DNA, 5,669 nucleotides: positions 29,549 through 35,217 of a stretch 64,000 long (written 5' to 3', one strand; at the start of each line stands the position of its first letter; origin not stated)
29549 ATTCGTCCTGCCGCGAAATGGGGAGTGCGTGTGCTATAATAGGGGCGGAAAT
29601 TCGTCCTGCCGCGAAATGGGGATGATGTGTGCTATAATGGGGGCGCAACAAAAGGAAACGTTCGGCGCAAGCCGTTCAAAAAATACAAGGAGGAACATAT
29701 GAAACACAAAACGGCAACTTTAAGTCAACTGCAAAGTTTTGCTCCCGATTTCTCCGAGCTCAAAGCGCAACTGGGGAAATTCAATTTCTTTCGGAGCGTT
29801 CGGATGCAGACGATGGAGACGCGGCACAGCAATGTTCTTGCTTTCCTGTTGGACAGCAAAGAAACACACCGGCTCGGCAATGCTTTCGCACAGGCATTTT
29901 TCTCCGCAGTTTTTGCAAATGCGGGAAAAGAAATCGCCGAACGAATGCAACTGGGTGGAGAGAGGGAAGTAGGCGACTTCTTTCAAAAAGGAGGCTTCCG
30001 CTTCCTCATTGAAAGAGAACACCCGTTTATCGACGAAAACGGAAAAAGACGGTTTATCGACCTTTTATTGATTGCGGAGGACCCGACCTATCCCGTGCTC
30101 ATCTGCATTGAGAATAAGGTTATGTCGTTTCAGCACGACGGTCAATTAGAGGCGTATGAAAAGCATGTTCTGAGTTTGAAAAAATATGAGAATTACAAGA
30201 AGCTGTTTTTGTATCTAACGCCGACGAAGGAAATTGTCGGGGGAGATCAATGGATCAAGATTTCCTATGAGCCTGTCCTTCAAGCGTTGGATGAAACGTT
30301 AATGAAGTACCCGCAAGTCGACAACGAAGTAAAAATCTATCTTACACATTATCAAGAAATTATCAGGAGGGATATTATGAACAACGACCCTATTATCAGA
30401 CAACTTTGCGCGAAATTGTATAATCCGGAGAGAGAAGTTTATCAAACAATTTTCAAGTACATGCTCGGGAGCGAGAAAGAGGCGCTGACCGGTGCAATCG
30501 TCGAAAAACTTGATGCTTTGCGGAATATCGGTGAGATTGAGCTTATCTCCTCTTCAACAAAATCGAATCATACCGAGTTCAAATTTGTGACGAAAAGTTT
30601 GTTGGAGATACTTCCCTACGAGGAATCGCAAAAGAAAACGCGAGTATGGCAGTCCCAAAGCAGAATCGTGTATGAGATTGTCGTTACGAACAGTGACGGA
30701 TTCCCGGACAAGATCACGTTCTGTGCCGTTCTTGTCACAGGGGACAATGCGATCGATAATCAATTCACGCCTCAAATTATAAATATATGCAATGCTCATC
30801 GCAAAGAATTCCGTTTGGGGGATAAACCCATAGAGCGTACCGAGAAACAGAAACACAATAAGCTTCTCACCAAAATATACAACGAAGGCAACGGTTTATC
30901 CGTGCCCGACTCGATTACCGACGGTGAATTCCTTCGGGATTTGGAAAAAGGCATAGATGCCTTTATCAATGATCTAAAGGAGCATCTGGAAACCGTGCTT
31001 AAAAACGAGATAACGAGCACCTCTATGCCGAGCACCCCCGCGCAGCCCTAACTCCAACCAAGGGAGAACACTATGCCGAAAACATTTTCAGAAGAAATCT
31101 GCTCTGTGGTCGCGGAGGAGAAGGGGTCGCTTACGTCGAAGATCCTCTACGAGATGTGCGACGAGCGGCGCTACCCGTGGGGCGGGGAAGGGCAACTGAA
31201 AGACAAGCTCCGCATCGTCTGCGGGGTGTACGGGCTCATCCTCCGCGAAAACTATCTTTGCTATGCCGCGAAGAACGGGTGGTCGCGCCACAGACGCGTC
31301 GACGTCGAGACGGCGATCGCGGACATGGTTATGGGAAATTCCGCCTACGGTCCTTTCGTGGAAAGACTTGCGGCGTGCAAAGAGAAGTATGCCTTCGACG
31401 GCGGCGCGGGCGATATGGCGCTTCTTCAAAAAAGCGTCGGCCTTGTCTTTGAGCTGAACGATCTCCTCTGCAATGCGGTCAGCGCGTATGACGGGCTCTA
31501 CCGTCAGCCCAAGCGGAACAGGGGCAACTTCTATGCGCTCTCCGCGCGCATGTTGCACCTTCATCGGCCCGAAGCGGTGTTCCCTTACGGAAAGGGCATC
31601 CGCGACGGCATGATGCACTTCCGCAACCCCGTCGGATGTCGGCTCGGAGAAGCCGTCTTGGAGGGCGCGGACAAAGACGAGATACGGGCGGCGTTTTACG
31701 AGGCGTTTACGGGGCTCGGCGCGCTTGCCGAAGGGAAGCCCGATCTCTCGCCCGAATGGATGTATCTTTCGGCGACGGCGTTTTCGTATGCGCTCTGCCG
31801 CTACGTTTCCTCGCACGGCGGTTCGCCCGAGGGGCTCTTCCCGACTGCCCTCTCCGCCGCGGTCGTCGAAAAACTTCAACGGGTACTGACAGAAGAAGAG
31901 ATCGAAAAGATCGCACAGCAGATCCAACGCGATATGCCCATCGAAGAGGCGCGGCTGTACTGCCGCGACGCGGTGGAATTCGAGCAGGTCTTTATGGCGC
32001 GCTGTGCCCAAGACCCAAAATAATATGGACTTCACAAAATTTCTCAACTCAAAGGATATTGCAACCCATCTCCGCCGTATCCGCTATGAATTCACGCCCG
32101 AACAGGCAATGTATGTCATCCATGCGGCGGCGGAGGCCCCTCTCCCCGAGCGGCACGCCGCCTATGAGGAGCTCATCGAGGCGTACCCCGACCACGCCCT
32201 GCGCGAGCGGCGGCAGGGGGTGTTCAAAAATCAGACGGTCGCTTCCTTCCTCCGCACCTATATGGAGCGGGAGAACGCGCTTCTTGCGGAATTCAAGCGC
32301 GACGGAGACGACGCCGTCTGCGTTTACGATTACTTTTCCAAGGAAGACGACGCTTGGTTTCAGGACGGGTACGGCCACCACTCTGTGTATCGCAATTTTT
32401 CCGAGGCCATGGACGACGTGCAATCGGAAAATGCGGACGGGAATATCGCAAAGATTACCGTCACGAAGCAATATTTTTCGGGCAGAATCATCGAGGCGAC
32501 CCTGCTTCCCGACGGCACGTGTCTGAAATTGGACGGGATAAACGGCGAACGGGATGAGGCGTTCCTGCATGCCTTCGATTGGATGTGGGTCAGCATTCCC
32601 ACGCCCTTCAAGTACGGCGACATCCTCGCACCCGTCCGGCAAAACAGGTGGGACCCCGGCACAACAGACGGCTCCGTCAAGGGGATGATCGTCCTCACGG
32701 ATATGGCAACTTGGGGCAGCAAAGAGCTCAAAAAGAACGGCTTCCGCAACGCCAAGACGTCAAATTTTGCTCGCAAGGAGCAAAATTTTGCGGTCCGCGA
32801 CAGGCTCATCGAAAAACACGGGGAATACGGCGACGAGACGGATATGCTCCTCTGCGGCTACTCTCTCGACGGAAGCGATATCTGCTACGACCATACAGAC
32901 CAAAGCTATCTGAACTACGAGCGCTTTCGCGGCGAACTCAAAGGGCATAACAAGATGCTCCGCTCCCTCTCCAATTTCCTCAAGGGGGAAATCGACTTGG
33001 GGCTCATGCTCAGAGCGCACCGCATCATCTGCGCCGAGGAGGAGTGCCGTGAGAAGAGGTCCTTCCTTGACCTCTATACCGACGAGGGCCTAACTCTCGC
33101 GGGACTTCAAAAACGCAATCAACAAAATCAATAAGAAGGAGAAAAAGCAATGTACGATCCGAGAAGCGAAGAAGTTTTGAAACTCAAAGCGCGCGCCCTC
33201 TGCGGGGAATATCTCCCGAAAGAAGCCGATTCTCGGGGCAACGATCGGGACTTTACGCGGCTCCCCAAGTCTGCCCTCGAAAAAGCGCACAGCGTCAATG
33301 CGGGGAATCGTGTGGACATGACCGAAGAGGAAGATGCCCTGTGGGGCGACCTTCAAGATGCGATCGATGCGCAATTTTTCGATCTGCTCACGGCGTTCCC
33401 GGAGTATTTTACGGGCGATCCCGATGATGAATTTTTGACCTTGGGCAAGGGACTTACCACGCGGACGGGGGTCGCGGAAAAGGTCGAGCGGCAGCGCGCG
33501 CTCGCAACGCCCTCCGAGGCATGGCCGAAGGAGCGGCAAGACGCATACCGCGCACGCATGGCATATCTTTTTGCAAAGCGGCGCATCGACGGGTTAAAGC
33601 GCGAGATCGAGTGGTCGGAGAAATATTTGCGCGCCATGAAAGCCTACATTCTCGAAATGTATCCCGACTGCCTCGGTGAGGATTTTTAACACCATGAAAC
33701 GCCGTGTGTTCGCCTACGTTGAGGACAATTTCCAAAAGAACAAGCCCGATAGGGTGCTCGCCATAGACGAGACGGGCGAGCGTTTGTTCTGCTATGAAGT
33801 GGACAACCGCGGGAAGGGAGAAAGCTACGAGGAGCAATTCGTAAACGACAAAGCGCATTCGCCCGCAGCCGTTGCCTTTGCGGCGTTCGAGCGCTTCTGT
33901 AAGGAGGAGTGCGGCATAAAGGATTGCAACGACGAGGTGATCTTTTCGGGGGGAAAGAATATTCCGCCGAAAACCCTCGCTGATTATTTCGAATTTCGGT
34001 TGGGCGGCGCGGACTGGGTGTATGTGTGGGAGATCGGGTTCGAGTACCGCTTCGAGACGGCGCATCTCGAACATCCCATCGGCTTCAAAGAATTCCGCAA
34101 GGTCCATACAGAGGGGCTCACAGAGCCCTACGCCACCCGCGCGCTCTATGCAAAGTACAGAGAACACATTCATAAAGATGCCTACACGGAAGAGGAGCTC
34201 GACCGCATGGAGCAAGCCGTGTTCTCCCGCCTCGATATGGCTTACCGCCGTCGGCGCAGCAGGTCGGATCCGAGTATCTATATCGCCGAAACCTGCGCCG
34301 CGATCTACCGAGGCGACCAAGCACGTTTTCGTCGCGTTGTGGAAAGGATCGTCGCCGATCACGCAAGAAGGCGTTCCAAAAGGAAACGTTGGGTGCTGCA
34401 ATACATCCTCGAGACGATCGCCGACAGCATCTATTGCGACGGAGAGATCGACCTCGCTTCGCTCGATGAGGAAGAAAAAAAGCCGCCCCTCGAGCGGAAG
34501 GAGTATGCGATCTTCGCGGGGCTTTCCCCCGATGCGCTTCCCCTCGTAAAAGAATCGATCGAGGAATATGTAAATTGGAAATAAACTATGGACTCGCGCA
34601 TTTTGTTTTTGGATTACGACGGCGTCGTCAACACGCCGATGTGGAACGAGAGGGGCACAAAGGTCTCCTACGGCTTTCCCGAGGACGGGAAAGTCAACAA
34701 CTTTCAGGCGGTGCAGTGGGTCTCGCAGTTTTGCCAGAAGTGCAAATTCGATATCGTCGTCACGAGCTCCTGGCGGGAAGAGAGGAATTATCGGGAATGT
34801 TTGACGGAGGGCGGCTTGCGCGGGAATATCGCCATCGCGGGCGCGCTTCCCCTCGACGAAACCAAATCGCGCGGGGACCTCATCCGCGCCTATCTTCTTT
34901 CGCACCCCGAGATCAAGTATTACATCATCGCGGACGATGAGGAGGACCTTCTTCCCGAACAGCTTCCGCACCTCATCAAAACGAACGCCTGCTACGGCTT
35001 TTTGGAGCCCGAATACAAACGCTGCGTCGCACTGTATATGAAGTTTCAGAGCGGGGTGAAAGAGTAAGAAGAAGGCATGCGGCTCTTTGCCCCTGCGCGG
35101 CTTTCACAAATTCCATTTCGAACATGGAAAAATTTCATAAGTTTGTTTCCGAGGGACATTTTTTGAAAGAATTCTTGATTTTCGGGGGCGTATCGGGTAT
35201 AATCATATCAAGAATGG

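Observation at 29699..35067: Six-gene, tightly packed operon: PD-(D/E)XK nuclease, four proteins with no recognisable domains, and a HAD_SAK-type phosphatase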

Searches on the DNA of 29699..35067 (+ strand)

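Call 12: search_dna_similar(query=window:29699-35067:+, collection=phages, mode=distant)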
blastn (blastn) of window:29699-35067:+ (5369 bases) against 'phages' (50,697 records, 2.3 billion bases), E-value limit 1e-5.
No match.

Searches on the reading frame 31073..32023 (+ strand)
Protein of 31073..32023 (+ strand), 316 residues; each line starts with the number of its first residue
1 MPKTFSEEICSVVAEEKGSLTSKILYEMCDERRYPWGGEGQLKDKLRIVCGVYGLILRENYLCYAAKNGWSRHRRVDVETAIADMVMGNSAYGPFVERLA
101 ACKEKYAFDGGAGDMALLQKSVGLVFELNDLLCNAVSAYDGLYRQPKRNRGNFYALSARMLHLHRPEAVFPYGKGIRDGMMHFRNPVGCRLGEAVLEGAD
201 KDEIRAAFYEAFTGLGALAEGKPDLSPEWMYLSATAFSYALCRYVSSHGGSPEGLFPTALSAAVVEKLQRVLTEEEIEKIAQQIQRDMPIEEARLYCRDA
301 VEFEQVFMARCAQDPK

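Call 3: search_protein_families(library=pfam, proteins=[window:31073-32023:+], max_evalue=1)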
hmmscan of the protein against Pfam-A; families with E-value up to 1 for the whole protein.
window:31073-32023:+ (316 aa): 2 families
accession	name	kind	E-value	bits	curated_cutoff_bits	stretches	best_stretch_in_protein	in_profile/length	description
PF11829.13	DUF3349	-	0.039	15.2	28.3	1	250-288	13-50/94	Protein of unknown function (DUF3349)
PF24187.1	DUF7415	-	0.33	11.6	27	0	42-74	16-49/53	Domain of unknown function (DUF7415)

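Call 4: search_protein_families(library=phrogs, proteins=[window:31073-32023:+], max_evalue=1)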
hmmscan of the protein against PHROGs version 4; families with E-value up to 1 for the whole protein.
window:31073-32023:+ (316 aa): 0 families

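Call 5: search_protein_families(library=padloc, proteins=[window:31073-32023:+], max_evalue=1)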
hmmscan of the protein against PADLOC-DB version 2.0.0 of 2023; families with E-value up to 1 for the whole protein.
window:31073-32023:+ (316 aa): 0 families

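Call 6: search_protein_families(library=ncbifam, proteins=[window:31073-32023:+], max_evalue=1)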
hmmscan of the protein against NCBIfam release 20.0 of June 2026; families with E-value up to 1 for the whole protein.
window:31073-32023:+ (316 aa): 0 families

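Call 11: find_encoding_contigs(protein=window:31073-32023:+, flank=10000, max_places=10)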
Protein window:31073-32023:+ (316 aa): no gene with exactly this product is on record in the collection.

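Call 48: find_homologous_proteins(query=window:31073-32023:+, max_evalue=0.001)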
Query window:31073-32023:+ (316 aa): 7 proteins with E <= 0.001 among 2918 candidates.
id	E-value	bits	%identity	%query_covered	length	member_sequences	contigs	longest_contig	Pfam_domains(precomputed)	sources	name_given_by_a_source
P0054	4.2e-163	560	78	100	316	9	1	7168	-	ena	-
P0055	4.6e-163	560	78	100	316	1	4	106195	-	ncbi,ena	-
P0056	5.5e-161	553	78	100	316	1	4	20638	-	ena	-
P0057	1.6e-159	549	78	100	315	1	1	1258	-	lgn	-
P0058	1.9e-146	506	72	100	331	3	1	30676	-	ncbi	-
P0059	5.8e-141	488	68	100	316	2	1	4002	-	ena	-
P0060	4.2e-134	465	74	90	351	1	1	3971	-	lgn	-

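Call 50: find_encoding_contigs(protein=P0055, flank=10000, max_places=4)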
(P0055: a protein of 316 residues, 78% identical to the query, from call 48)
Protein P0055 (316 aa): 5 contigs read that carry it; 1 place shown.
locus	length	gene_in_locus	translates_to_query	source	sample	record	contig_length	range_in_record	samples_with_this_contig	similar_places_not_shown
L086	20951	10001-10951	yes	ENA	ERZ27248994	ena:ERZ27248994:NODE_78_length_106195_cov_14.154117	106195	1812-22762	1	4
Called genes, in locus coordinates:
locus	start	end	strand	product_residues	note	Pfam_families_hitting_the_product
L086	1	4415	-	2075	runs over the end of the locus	?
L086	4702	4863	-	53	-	-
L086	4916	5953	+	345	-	PF13280:WYL, PF25583:WCX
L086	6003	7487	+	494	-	PF01930:Cas_Cas4 (faint), PF11074:DUF2779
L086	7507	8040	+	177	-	-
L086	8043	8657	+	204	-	-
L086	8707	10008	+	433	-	PF14281:PDDEXK_4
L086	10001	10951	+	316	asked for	-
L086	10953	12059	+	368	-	-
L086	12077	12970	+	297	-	-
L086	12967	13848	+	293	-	-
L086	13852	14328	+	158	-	PF18143:HAD_SAK_2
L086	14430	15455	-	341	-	PF00044:Gp_dh_N, PF02800:Gp_dh_C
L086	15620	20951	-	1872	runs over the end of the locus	PF09479:Flg_new (faint), PF13306:LRR_5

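Call 78: search_solved_structures(query=A6, max_evalue=10)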
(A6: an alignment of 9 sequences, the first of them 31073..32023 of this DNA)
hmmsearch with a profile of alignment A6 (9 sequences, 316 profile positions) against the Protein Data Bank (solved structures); distinct sequences matched with E-value up to 10: 0.

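Call 108: search_protein_families(library=padloc, proteins=[L086:7507-8040:+], max_evalue=0.001)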
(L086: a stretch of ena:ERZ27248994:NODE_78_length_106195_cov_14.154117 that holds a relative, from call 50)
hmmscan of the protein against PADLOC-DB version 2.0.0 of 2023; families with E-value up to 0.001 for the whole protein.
L086:7507-8040:+ (177 aa): 0 families
